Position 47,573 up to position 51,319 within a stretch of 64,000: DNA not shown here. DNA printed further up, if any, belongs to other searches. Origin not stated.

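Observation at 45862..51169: Clp-like double-AAA+ pseudo-ATPase paired with a giant AsmA/TamB-like envelope protein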

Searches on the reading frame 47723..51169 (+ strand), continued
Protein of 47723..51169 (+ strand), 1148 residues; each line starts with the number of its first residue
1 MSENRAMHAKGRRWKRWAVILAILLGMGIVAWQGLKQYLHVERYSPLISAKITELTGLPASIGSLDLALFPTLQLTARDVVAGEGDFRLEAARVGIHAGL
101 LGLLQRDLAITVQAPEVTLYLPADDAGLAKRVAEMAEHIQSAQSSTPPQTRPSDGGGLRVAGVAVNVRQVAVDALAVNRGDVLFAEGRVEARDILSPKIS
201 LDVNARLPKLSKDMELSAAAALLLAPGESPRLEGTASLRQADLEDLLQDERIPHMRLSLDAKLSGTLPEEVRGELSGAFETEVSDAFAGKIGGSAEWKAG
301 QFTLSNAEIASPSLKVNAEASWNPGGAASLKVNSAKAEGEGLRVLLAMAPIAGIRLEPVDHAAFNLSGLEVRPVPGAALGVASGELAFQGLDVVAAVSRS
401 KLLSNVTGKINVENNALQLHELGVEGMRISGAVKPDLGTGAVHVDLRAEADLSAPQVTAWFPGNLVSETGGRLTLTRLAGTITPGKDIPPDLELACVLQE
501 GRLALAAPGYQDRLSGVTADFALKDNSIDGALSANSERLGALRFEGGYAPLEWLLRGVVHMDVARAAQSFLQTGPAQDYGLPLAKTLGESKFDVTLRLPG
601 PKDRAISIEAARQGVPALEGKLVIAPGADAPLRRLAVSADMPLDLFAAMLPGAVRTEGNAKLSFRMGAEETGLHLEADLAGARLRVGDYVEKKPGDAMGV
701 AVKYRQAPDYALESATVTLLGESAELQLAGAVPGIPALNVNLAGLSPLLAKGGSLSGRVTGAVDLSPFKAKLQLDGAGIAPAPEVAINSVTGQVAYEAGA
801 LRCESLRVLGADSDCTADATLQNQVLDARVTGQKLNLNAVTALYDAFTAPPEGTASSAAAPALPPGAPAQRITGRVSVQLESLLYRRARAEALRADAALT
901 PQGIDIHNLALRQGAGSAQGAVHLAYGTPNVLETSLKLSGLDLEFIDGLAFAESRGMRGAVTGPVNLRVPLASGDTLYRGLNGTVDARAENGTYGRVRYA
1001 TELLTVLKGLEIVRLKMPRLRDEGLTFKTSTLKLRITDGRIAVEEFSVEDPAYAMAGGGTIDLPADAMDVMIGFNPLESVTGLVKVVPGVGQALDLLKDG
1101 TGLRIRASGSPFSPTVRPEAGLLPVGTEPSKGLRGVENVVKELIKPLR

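Call 62: predict_structure(alignment_id=A4)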
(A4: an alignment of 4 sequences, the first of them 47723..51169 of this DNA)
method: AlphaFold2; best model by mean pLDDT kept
length: 1148 residues; sequences in the alignment: 4
mean_pLDDT: 51.4   pTM: 0.39
mean pLDDT of the five models: 51.4, 44.7, 40.6, 36.6, 35.0
residues with pLDDT >= 90: 0; 70-90: 278; 50-70: 255; < 50: 615
segments of 3 or more residues with pLDDT < 50: 1-43, 102-105, 141-163, 462-467, 506-510, 546-673, 681-696, 706-712, 714-813, 816-824, 837-872, 883-889, 926-937, 939-1044, 1046-1148
pLDDT, mean of each block of 10 residues (from residue 1): 23 36 37 36 56 64 62 68 77 72 53 82 73 60 34 42 62 83 81 74 80 81 71 82 68 74 76 83 70 80 80 78 71 75 66 62 77 67 81 62 76 82 81 78 85 68 49 80 66 76 54 65 59 63 53 43 40 40 34 29 31 31 29 32 40 43 42 51 41 47 44 45 34 25 35 35 26 27 27 29 35 46 49 50 36 24 28 57 45 62 59 54 46 44 43 27 34 28 42 37 35 27 36 45 45 35 30 26 29 30 23 27 26 25 25
secondary structure, 60 per line:
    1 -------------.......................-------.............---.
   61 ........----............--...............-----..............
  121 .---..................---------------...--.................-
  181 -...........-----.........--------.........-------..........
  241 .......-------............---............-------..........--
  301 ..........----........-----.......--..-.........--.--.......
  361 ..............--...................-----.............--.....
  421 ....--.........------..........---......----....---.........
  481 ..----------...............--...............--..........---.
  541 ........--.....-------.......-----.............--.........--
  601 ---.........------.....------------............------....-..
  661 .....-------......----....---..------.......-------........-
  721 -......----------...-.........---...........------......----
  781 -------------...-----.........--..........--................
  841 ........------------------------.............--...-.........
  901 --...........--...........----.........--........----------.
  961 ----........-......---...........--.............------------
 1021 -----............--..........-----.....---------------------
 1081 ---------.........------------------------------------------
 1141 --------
elements in order (helices of 4 or more, strands of 3 or more residues): H14-36 H44-56 E60-68 E73-84 E87-101 E107-121 H125-142 E158-160 E163-179 E182-192 E198-206 E215-223 E231-242 H243-247 E255-266 E270-281 E289-298 E301-310 E315-322 E328-334 H340-348 E354-374 E377-395 E401-413 E416-424 E427-435 E442-451 H455-460 H465-468 E472-482 E493-507 E510-524 E527-536 E540-548 H551-555 H563-569 H575-587 E590-598 E604-612 E619-623 E636-642 H643-647 E654-657 E659-665 E673-678 E683-686 E698-704 E712-719 E722-727 E738-740 H742-750 E754-764 E771-776 E794-796 E802-810 E813-822 E825-836 H837-848 E873-885 E888-890 E892-900 E903-913 E916-926 E931-939 H943-949 E965-972 H974-979 E983-993 H996-1008 E1026-1037 E1040-1049 E1055-1059 H1090-1098
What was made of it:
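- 47771..47830 (+): N-terminal membrane anchor of gene B (about residues 17-36), preceded by about 16 cytoplasmic residues. Calls 62 (helix 14-36) and 75 (hydropathy windows starting at residues 17-18).
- A TM helix followed by a long beta-repeat in the model (call 62).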

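Call 67: fold_search(model_id=the predicted structure, library=pdb)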
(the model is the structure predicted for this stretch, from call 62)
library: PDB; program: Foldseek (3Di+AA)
matches with E <= 10: 438; with E <= 0.001: 3
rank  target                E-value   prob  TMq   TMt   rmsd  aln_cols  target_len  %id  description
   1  9cap_A                9.3e-09  1.00  0.14  0.12  40.6      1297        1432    7  Structure of the LPD-3 complex (released 2025-04-23)
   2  9e9r                  3.0e-04  0.44  0.10  0.04  51.8      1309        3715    8  The Structure of ApoB100 from Human Low-Density Lipoprotein (released 2024-12-18)
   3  8gl8_A                9.3e-04  0.20  0.07  0.05  34.0      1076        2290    7  The Type 9 Secretion System Extended Translocon - SprA-PorV-PPI-RemZ-SkpA-SprE complex (released 2024-01-31)
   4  6cbc_B                1.2e-03  0.80  0.08  0.21  15.7       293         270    8  Crystal structure of an N-terminal fragment of Vps13. (released 2018-08-08)
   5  9bde_A                1.6e-03  0.85  0.15  0.16  40.6      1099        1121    8  Middle Region of Apolipoprotein B 100 bound to Low Density Lipoprotein Receptor (released 2024-12-25)
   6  6h3j_A                1.7e-03  0.15  0.07  0.05  33.9      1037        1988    8  Structural snapshots of the Type 9 protein translocon Plug-complex (released 2018-11-07)
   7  8gl6_A                2.1e-03  0.15  0.07  0.05  34.0      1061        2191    8  The Type 9 Secretion System in vitro assembled, RemA-CTD substrate bound complex (released 2024-01-31)
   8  9ea7                  4.3e-03  0.20  0.10  0.04  51.8      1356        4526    8  The Structure of ApoB100 from Human Low-Density Lipoprotein (released 2024-12-18)
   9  9ifo_A                4.7e-03  0.11  0.07  0.06  37.2       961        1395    9  Structure of Teneurin-Like Protein (TLP) (released 2026-03-11)
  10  9bdt_A                7.3e-03  0.35  0.12  0.05  50.8      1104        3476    9  Apolipoprotein B 100 bound to LDL receptor and legobody (released 2024-12-25)
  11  6h3i_A                1.3e-02  0.12  0.08  0.05  33.4      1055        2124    8  Structural snapshots of the Type 9 protein translocon (released 2018-11-07)
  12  9xdd_B                3.0e-02  0.66  0.09  0.23  13.0       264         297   11  TamAB in non-hybrid barrel state (released 2026-01-28)
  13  6a9j_A                6.2e-02  0.72  0.06  0.19  11.8       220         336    7  Crystal structure of the PE-bound N-terminal domain of Atg2 (released 2019-03-20)
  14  9nn6_A                6.5e-02  0.10  0.07  0.11  30.3       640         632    8  E. coli Cir in Complex with the RBD of Microcin V (released 2025-09-24)
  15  9kn3_A                7.9e-02  0.08  0.08  0.11  31.0      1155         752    6  Cryo-EM structure of LptDEM complex from Escherichia coli (released 2025-07-23)
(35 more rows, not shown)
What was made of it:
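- On AsmA-like / YhdP family (gene B): The Foldseek top hit is LPD-3/BLTP1 at E 9e-9, with Vps13, Atg2 and TamAB also matched (call 67).
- Closest known: YhdP / TamB / AsmA. Same: Structural matches to LPD-3/BLTP1, Vps13, Atg2 and TamAB (call 67).
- Best PDB matches are LPD-3/BLTP1 (E 9e-9), Vps13, Atg2 and TamAB (call 67).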

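Call 72: search_protein_families(library=padloc, proteins=[window:47723-51169:+], max_evalue=0.01)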
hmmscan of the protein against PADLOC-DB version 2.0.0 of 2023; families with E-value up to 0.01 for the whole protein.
window:47723-51169:+ (1148 aa): 0 families
